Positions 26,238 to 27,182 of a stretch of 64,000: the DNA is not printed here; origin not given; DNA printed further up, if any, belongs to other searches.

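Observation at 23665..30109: Defence/addiction island: MmeI-like RM, unknown AT-rich gene, truncated Abi, hicAB, mazEF and ASCH in 6.5 kb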

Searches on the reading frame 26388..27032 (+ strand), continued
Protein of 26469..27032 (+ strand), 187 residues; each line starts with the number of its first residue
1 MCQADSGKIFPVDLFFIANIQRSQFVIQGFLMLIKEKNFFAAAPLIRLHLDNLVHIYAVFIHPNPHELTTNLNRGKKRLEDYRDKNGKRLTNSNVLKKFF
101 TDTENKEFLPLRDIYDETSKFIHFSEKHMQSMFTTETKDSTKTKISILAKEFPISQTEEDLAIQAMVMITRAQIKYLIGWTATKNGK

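Call 32: search_protein_families(library=pfam, alignment_id=A2, max_evalue=0.01)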
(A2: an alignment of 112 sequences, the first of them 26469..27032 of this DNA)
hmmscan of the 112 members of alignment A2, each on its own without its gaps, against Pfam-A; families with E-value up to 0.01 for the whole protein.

A. member 1, window:26469-27032:+ (187 aa): 0 families

B. families by the number of members that match (of 112 scanned): 2 families
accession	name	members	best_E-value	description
PF18928.5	DUF5677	25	2.3e-06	Family of unknown function (DUF5677)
PF22491.1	DUF6988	2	0.00082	Family of unknown function (DUF6988)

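Call 38: fold_search(model_id=the predicted structure, library=viral)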
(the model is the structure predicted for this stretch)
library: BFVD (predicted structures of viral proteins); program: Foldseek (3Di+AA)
matches with E <= 10: 66; with E <= 0.001: 0
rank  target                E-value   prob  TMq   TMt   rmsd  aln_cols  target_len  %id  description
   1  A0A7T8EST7            1.1e+00  0.14  0.21  0.24  13.5       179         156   11  (no name in the UniProt tables at hand)
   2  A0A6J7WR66            2.6e+00  0.05  0.18  0.18  22.0       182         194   13  Uncharacterized protein [uncultured Caudovirales phage]
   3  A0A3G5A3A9            2.8e+00  0.07  0.22  0.26  13.0       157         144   13  Uncharacterized protein (Fragment) [Gaeavirus sp.]
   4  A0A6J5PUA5            3.3e+00  0.04  0.15  0.22  21.1       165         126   13  Uncharacterized protein [uncultured Caudovirales phage]
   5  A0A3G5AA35            3.7e+00  0.20  0.34  0.36  12.3       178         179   12  Uncharacterized protein [Hyperionvirus sp.]
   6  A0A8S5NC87            3.7e+00  0.08  0.26  0.25  12.4       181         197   13  Uncharacterized protein [Siphoviridae sp. ctwWa4]
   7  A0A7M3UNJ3            3.9e+00  0.06  0.23  0.19  12.0       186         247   13  Uncharacterized protein [Pyramimonas orientalis virus 01B]
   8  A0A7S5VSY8            4.1e+00  0.02  0.14  0.05  33.3       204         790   11  (no name in the UniProt tables at hand)
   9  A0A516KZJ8            4.3e+00  0.06  0.19  0.25  21.3       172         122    8  (no name in the UniProt tables at hand)
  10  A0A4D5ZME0            4.5e+00  0.06  0.22  0.19  13.5       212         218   13  (no name in the UniProt tables at hand)
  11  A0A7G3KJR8            4.5e+00  0.04  0.17  0.10  25.9       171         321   11  GP2 (Fragment) [Monilinia barnavirus J]
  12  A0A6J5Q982            4.5e+00  0.03  0.20  0.08  19.8       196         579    9  Uncharacterized protein [uncultured Caudovirales phage]
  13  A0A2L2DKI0            4.5e+00  0.02  0.10  0.07  16.9       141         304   16  Ankyrin repeat protein [Acanthamoeba polyphaga mimivirus]
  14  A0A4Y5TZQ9            5.0e+00  0.04  0.23  0.26  10.4       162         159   17  (no name in the UniProt tables at hand)
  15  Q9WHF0                5.0e+00  0.03  0.20  0.16  12.8       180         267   13  ORF21 [Agrotis segetum granulosis virus]
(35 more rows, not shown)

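Call 43: find_related_loci(query=A1, collection=genome_contigs, flank=6000)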
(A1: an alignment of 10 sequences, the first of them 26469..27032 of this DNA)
Query A1 (187 aa) in genome_contigs; peptide patterns used: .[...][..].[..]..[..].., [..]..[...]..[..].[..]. (x = any residue, [..] = any of these).
63 stretches matched a pattern; 19 encode a relative of the query (tblastn E <= 1e-3); 19 distinct loci.
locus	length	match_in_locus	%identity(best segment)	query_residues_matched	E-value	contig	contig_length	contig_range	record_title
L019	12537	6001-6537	39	1-185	1e-40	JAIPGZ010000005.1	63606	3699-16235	MAG: Candidatus Gracilibacteria bacterium isolate Tobar13.5m-G62 Tobar13-5m-20mill-C112, whole genome shotgun sequence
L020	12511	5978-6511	38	1-185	1e-36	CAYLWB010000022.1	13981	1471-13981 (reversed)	MAG TPA_asm: uncultured Candidatus Peribacteria bacterium isolate SRP300315_co1_78 genome assembly, contig: NODE_1951_le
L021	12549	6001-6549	39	1-186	1e-35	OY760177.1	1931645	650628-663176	MAG: Candidatus Gracilibacteria bacterium isolate ba77f91b-d06a-446b-8ae6-f296fa1be4ef genome assembly, chromosome: 1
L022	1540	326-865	36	1-187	3e-35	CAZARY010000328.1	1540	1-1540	MAG TPA_asm: uncultured Clostridia bacterium isolate SRP201947_co1_65 genome assembly, contig: NODE_138318_length_1540_c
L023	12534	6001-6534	39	4-185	3e-34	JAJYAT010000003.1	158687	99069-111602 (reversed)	MAG: bacterium isolate BP8.bin32 NODE_114_length_158687_cov_3.836119, whole genome shotgun sequence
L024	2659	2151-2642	34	1-170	8e-26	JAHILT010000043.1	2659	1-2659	MAG: Patescibacteria group bacterium isolate KR13_N2.mb.37 KR13_N2.mb.37_k141_238238, whole genome shotgun sequence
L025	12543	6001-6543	30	1-185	4e-26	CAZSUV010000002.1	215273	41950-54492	MAG TPA_asm: uncultured Candidatus Saccharibacteria bacterium isolate SRP302447_co3_161 genome assembly, contig: NODE_15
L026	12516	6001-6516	26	10-184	8e-19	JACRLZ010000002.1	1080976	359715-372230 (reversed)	MAG: Sphingobacteriales bacterium isolate NC_groundwater_1894_Pr3_B-0.1um_41_15 SR2-18-B1_coassembly_131735, whole genom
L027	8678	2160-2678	26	9-184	2e-18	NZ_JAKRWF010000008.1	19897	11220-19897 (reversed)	Flavihumibacter cheonanensis strain WS16 NODE_8_length_19897_cov_35.698331, whole genome shotgun sequence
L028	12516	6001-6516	24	10-184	5e-17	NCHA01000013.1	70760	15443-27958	MAG: Sphingobacteriales bacterium 16-39-50 04302015_16_scaffold_169, whole genome shotgun sequence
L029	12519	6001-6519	30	6-184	5e-17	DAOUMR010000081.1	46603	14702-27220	MAG TPA_asm: Dehalococcoidales bacterium isolate W73_240 k137_882319, whole genome shotgun sequence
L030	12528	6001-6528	30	2-184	6e-14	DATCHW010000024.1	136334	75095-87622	MAG TPA_asm: Ignavibacteria bacterium isolate SMAG_U7843 k141_1126840, whole genome shotgun sequence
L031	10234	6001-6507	29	14-187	2e-11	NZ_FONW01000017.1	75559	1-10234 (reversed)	Sunxiuqinia elliptica strain CGMCC 1.9156, whole genome shotgun sequence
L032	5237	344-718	28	14-140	4e-11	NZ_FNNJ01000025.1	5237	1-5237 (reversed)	Lutibacter oricola strain DSM 24956, whole genome shotgun sequence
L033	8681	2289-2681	30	15-145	5e-10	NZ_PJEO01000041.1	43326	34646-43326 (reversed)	Confluentibacter flavum strain 3B 490, whole genome shotgun sequence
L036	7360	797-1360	28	6-184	1e-8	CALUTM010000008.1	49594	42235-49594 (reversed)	MAG: Candidatus Gastranaerophilales bacterium isolate BRZ_H__bin42 genome assembly, contig: BRZ_H__NODE_812_length_49594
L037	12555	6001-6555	25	9-184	1e-6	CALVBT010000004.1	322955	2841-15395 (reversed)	MAG: Candidatus Gastranaerophilales bacterium isolate BRZ_PB__bin5 genome assembly, contig: BRZ_PB__NODE_15_length_32295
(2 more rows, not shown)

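Call 47: search_protein_families(library=pfam, proteins=[L019:3143-5899:+, L020:3957-5888:+, L020:6528-9215:+, L030:2724-5906:+, L037:3050-5896:+, L007:1996-4389:+, L012:1698-2660:+, L012:3276-4424:+, L015:2168-3223:+, L022:873-1538:+], max_evalue=0.001)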
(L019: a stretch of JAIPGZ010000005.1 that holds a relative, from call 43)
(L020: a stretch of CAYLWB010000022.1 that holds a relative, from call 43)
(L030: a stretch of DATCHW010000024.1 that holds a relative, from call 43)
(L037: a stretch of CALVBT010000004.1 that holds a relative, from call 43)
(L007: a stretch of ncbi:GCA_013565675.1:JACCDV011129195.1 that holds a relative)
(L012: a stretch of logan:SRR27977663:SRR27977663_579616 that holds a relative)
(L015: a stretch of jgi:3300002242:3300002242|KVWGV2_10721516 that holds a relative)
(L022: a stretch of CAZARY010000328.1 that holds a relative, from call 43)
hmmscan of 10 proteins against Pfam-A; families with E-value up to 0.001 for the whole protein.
L019:3143-5899:+ (918 aa): 7 families
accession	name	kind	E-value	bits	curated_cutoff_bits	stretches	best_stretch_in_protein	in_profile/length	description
PF20473.4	MmeI_Mtase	-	2.7e-94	315.6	27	1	333-599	1-258/259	MmeI, DNA-methyltransferase domain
PF20466.3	MmeI_TRD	-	5e-79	264.9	27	1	623-825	2-206/207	MmeI, target recognition domain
PF20464.3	MmeI_N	-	2.5e-42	145.6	27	1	10-172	2-180/181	MmeI, N-terminal domain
PF20467.3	MmeI_C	-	4.7e-24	84.9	27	1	831-917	5-79/83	MmeI, C-terminal domain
PF20465.4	MmeI_hel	-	3.2e-22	79.5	27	1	178-258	1-75/75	MmeI, helicase spacer domain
PF07669.17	Eco57I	-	6.3e-07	30.1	25.3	1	410-546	2-144/171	Eco57I restriction-modification methylase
PF02384.22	N6_Mtase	-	2.8e-05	24.1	20.4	1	355-500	50-148/311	N-6 DNA Methylase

L020:3957-5888:+ (643 aa): 1 family
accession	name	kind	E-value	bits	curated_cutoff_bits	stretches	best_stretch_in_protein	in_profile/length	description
PF01555.25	N6_N4_Mtase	-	6.5e-38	131.3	26.7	1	113-437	1-209/221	DNA methylase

L020:6528-9215:+ (895 aa): 3 families
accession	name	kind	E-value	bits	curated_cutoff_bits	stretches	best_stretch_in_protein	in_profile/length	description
PF19778.5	RE_endonuc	-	4e-38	130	23.4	1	787-887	1-105/108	Endonuclease domain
PF04851.21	ResIII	-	8.9e-17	61.9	22.5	1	55-262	4-163/164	Type III restriction enzyme, res subunit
PF00270.35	DEAD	-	2.6e-08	34.2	26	1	94-262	10-161/167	DEAD/DEAH box helicase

L030:2724-5906:+ (1060 aa): 4 families
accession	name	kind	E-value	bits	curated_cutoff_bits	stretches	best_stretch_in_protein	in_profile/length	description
PF07669.17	Eco57I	-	3.4e-43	148.1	25.3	1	546-733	1-171/171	Eco57I restriction-modification methylase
PF20473.4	MmeI_Mtase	-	3e-14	53.3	27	1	482-691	17-190/259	MmeI, DNA-methyltransferase domain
PF12950.13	TaqI_C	-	3.3e-07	31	26.5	1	848-981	3-118/118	TaqI-like C-terminal specificity domain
PF01170.24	UPF0020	-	0.0001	22.5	22.3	0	487-585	31-116/197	RMKL-like, methyltransferase domain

L037:3050-5896:+ (948 aa): 8 families
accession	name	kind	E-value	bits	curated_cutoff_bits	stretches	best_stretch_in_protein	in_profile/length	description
PF20473.4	MmeI_Mtase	-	6.5e-88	294.7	27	1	373-637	4-258/259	MmeI, DNA-methyltransferase domain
PF20466.3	MmeI_TRD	-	2.7e-64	216.8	27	1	655-858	2-205/207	MmeI, target recognition domain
PF20464.3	MmeI_N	-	1.5e-36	126.8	27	1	22-199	2-181/181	MmeI, N-terminal domain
PF20465.4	MmeI_hel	-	2.2e-22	80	27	1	211-286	2-75/75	MmeI, helicase spacer domain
PF20467.3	MmeI_C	-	4.1e-21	75.5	27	1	863-948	4-80/83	MmeI, C-terminal domain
PF07669.17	Eco57I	-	9e-09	36.1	25.3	1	441-584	2-146/171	Eco57I restriction-modification methylase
PF02384.22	N6_Mtase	-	0.00012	21.9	20.4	1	391-529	49-146/311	N-6 DNA Methylase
PF01170.24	UPF0020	-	0.00037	20.7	22.3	0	391-484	31-118/197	RMKL-like, methyltransferase domain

L007:1996-4389:+ (797 aa): 0 families

L012:1698-2660:+ (320 aa): 0 families

L012:3276-4424:+ (383 aa): 1 family
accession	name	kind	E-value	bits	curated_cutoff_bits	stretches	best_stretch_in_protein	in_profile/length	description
PF01420.25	Methylase_S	-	3.8e-38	131.8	22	2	229-379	2-158/168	Type I restriction modification DNA specificity domain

L015:2168-3223:+ (352 aa): 3 families
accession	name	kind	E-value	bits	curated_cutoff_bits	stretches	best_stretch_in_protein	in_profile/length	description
PF04851.21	ResIII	-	1e-32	113.8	22.5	1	29-227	1-162/164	Type III restriction enzyme, res subunit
PF00270.35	DEAD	-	1.4e-07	31.9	26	1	62-228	17-161/167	DEAD/DEAH box helicase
PF18766.7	SWI2_SNF2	-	1.6e-06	28.4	26.7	1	67-261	26-189/221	SWI2/SNF2 ATPase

L022:873-1538:+ (222 aa): 2 families
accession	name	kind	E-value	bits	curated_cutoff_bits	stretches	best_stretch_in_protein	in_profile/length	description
PF05066.19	HARE-HTH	-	2.6e-20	73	25.9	1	3-70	2-67/71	HB1, ASXL, restriction endonuclease HTH domain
PF11645.14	PDDEXK_5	-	6.2e-05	23.5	26.1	1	99-166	2-65/138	PD-(D/E)XK endonuclease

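Call 48: search_protein_families(library=pfam, proteins=[L021:5427-5894:+, L025:5367-5729:+, L025:6643-7419:+, L030:6604-7542:+, L013:2693-3166:+, L017:6368-6853:+, L008:3129-3833:+, L036:2088-2759:+, L030:7549-8583:+, L025:5794-6606:+], max_evalue=0.01)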
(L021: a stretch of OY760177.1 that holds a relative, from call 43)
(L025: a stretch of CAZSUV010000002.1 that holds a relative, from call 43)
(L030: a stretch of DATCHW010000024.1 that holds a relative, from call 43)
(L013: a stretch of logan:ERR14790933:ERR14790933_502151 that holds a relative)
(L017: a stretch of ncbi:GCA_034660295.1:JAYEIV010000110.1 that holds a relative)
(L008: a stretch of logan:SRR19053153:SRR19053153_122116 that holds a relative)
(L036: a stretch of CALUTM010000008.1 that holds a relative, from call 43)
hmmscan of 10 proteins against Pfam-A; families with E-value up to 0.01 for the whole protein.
L021:5427-5894:+ (155 aa): 0 families

L025:5367-5729:+ (120 aa): 8 families
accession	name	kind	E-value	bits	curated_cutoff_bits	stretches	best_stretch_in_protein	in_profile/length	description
PF07883.17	Cupin_2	-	4.3e-15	55.6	27.2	1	37-104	2-68/70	Cupin domain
PF11699.14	CENP-C_C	-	2.5e-07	31.3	29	1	37-103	16-82/85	Mif2/CENP-C like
PF02311.25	AraC_binding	-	8.9e-07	29.2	21.1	1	47-109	17-78/135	AraC-like ligand binding domain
PF00190.28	Cupin_1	-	0.00015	21.8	22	1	14-109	11-117/151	Cupin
PF14667.12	Polysacc_synt_C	-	0.00042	20.8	28.7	1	31-72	17-57/111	Polysaccharide biosynthesis C-terminal domain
PF05899.18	Cupin_3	-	0.00066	19.8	23.5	1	53-86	24-58/74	EutQ-like cupin domain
PF01050.24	MannoseP_isomer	-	0.00072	20.2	23.6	1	32-117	27-112/116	Mannose-6-phosphate isomerase C-terminal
PF06339.18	Ectoine_synth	-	0.0014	19.3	27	1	10-101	14-102/127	Ectoine synthase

L025:6643-7419:+ (258 aa): 0 families

L030:6604-7542:+ (312 aa): 0 families

L013:2693-3166:+ (157 aa): 0 families

L017:6368-6853:+ (162 aa): 2 families
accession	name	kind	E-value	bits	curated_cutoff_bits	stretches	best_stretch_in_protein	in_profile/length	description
PF18735.6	HEPN_RiboL-PSP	-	0.00027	21.4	28.4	1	55-140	86-177/191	RiboL-PSP-HEPN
PF01934.22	HepT-like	-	0.0047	17.1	23.5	0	75-118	56-98/120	Ribonuclease HepT-like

L008:3129-3833:+ (234 aa): 0 families

L036:2088-2759:+ (223 aa): 1 family
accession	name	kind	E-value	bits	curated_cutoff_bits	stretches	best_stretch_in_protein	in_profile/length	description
PF01936.24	NYN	-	2e-11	45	24.2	1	132-207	71-140/145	NYN domain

L030:7549-8583:+ (344 aa): 1 family
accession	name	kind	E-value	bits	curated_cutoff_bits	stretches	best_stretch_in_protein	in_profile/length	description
PF10137.14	CAP12-PCTIR_TIR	-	0.0028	18.1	24.7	0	230-290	16-89/119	CAP12/Pycsar effector protein, TIR domain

L025:5794-6606:+ (270 aa): 0 families

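Call 57: search_protein_families(library=padloc, proteins=[P0006, P0009, P0003, P0011, P0035, P0040, P0100, P0150, P0142], max_evalue=1)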
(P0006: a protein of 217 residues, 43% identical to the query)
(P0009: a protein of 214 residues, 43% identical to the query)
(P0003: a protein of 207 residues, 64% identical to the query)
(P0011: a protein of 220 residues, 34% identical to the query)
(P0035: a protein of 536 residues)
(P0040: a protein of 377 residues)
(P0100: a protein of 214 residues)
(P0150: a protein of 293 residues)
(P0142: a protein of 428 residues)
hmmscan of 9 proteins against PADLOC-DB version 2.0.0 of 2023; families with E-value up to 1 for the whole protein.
P0006 (217 aa): 2 families
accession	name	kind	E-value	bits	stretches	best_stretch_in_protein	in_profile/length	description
PDLC04997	PDC-S32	-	0.001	16.8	1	121-200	86-163/285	-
PDLC04996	PDC-S32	-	0.023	12.4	1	106-200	63-157/280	-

P0009 (214 aa): 0 families

P0003 (207 aa): 0 families

P0011 (220 aa): 0 families

P0035 (536 aa): 2 families
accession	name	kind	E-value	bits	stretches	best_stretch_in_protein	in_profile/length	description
PDLC01553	Cas11a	-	0.0078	14.3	1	428-463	27-58/99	CAS-I-A; effector_SS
PDLC04716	PDC-M58B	-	0.01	13.9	1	212-254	120-161/165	-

P0040 (377 aa): 0 families

P0100 (214 aa): 0 families

P0150 (293 aa): 0 families

P0142 (428 aa): 1 family
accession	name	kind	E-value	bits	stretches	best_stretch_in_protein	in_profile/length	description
PDLC04563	PDC-M29B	-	4.7e-06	24.8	1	124-200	31-112/164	-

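Call 58: search_protein_families(library=pfam, proteins=[P0035, P0040, P0042, P0084, P0085, P0142, P0143, P0039, P0056], max_evalue=1)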
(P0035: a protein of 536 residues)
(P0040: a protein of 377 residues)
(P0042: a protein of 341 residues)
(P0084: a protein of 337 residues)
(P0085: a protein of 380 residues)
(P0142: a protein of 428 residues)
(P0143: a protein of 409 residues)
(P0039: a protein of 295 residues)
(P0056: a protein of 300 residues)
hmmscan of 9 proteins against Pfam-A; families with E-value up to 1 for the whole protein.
P0035 (536 aa): 3 families
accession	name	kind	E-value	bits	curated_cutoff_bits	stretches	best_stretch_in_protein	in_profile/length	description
PF08808.17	RES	-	0.001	19.5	23.2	1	307-338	12-41/157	RES domain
PF22491.1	DUF6988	-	0.059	13.7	27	1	58-90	10-40/167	Family of unknown function (DUF6988)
PF22506.2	Cj1289-like_C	-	0.46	11.1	27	0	485-511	58-84/91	Cj1289-like, C-terminal domain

P0040 (377 aa): 2 families
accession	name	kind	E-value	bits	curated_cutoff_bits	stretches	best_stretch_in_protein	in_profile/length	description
PF18928.5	DUF5677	-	0.01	16.4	27.1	1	207-274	3-69/166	Family of unknown function (DUF5677)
PF22491.1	DUF6988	-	0.15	12.3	27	1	220-254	9-41/167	Family of unknown function (DUF6988)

P0042 (341 aa): 2 families
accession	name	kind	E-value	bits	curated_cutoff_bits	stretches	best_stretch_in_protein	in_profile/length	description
PF18928.5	DUF5677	-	1.5e-05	25.6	27.1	1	40-112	1-72/166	Family of unknown function (DUF5677)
PF12680.13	SnoaL_2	-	0.00039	21.4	27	1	234-296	4-60/102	SnoaL-like domain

P0084 (337 aa): 1 family
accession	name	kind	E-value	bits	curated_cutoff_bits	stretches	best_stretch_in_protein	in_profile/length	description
PF18928.5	DUF5677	-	0.0061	17.1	27.1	1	42-108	3-68/166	Family of unknown function (DUF5677)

P0085 (380 aa): 1 family
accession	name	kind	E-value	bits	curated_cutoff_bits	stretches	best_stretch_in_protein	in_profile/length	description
PF18928.5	DUF5677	-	0.018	15.5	27.1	1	46-142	3-107/166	Family of unknown function (DUF5677)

P0142 (428 aa): 2 families
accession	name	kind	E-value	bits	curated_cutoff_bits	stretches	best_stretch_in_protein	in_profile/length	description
PF25167.1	DUF7829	-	6.1e-65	219.2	28.6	1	198-424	1-224/224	Domain of unknown function (DUF7829)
PF18928.5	DUF5677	-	0.0014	19.2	27.1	1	89-160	95-163/166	Family of unknown function (DUF5677)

P0143 (409 aa): 5 families
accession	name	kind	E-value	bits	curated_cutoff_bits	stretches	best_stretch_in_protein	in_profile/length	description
PF00583.31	Acetyltransf_1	-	1.3e-05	25.9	20.7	1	101-185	37-108/116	Acetyltransferase (GNAT) family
PF12746.13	GNAT_acetyltran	-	0.044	13.9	26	1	146-169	186-209/243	GNAT acetyltransferase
PF13508.13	Acetyltransf_7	-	0.046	14.5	27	1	104-173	9-62/84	Acetyltransferase (GNAT) domain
PF13302.13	Acetyltransf_3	-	0.063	14.4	25.4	1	138-194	76-138/138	Acetyltransferase (GNAT) domain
PF08445.16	FR47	-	0.091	13.2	22.1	1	140-195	21-79/86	FR47-like protein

P0039 (295 aa): 0 families

P0056 (300 aa): 0 families

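Call 60: predict_structure(alignment_id=A3)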
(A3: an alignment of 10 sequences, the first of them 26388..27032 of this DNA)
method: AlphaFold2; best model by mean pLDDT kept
length: 214 residues; sequences in the alignment: 10
mean_pLDDT: 86.5   pTM: 0.84
mean pLDDT of the five models: 86.5, 85.2, 84.9, 83.7, 83.1
residues with pLDDT >= 90: 137; 70-90: 45; 50-70: 27; < 50: 5
segments of 3 or more residues with pLDDT < 50: 1-4
pLDDT, mean of each block of 10 residues (from residue 1): 53 90 96 93 95 96 88 94 95 94 93 94 95 93 79 70 60 63 89 96 95 79
secondary structure, 60 per line:
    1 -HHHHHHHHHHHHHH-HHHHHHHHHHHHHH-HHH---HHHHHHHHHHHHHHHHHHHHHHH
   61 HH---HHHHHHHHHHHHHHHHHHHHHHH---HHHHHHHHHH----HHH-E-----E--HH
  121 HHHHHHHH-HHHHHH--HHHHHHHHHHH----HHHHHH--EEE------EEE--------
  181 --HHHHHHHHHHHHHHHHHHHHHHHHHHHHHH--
elements in order: H2-15 H17-30 H38-62 H66-88 H92-101 H119-128 H130-135 H138-148 H153-158 E161-163 E170-172 H183-212

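Call 62: fold_search(model_id=the predicted structure, library=pdb)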
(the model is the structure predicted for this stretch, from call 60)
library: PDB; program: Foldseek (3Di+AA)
matches with E <= 10: 136; with E <= 0.001: 0
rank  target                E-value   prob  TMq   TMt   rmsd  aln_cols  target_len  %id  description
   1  7qa8_A                1.1e+00  0.21  0.33  0.26  18.3       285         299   12  Structure of the GPCR dimer Ste2 bound to an antagonist (released 2022-03-16)
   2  4xh9_A                1.7e+00  0.11  0.24  0.17  14.1       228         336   11  CRYSTAL STRUCTURE OF HUMAN RHOA IN COMPLEX WITH DH/PH FRAGMENT OF THE GUANINE NUCLEOTIDE EXCHANGE FACTOR NET1 (released 2015-01-14)
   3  9fqr_FA               1.8e+00  0.08  0.20  0.15  23.3       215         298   13  96-nm repeat of axonemal doublet microtubules from bovine sperm (released 2025-03-26)
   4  7ezh_D                2.0e+00  0.11  0.28  0.22  13.4       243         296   11  Cryo-EM structure of an activated Cholecystokinin A receptor (CCKAR)-Gi complex (released 2021-08-25)
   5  3jv3_A                2.1e+00  0.09  0.23  0.19  14.8       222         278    8  Structure of SH3E-DH unit of murine intersectin-1L (released 2010-07-14)
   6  7sax_A                2.3e+00  0.09  0.24  0.24  19.9       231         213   14  Structure of GldLM, the proton-powered motor that drives Type IX protein secretion and gliding motility in Sphingobact (released 2022-03-23)
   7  7g8c_B                2.3e+00  0.08  0.24  0.23  14.2       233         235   11  ARHGEF2 PanDDA analysis group deposition -- ARHGEF2 and RhoA in complex with Z1037511924 (released 2023-07-12)
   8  9kme_B                2.4e+00  0.09  0.26  0.25  16.9       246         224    9  Crystal structure of soluble bacteriorhodopsin NeuroBR_A (released 2025-06-04)
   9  9lmo_R                2.7e+00  0.06  0.20  0.13  26.4       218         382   13  Cryo-EM structure of human apo inactive GPR4 (released 2025-07-09)
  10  9bkj_R                2.8e+00  0.11  0.29  0.23  12.4       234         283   11  Cholecystokinin 1 receptor (CCK1R) Y140A mutant, Gq chimera (mGsqi) complex (released 2024-05-22)
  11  7sus                  2.8e+00  0.06  0.19  0.13  14.0       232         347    9  Crystal structure of Apelin receptor in complex with small molecule (released 2022-07-27)
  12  9jro_A                3.0e+00  0.04  0.16  0.10  26.5       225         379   13  Structural Insights into Selective Antagonism of PF04418948 and EP2 Prostaglandin Receptor (released 2025-10-22)
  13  4xh9_D                3.1e+00  0.08  0.24  0.17  14.1       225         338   11  CRYSTAL STRUCTURE OF HUMAN RHOA IN COMPLEX WITH DH/PH FRAGMENT OF THE GUANINE NUCLEOTIDE EXCHANGE FACTOR NET1 (released 2015-01-14)
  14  7xt8_R                3.1e+00  0.08  0.25  0.20  13.0       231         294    8  Serotonin 4 (5-HT4) receptor-Gs-Nb35 complex (released 2022-07-27)
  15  2vrw_B                3.3e+00  0.11  0.27  0.18  12.8       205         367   10  Critical structural role for the PH and C1 domains of the Vav1 exchange factor (released 2008-06-17)
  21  9bj7_I                3.6e+00  0.12  0.25  0.30   8.7       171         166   11  Crystal structure of the N-terminal truncated AbiV (residues 24-201) (released 2025-08-13)
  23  2hsb                  3.8e+00  0.16  0.31  0.47   8.4       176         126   11  Crystal structure of a hepn domain containing protein (af_0298) from archaeoglobus fulgidus at 1.95 A resolution (released 2006-08-15)
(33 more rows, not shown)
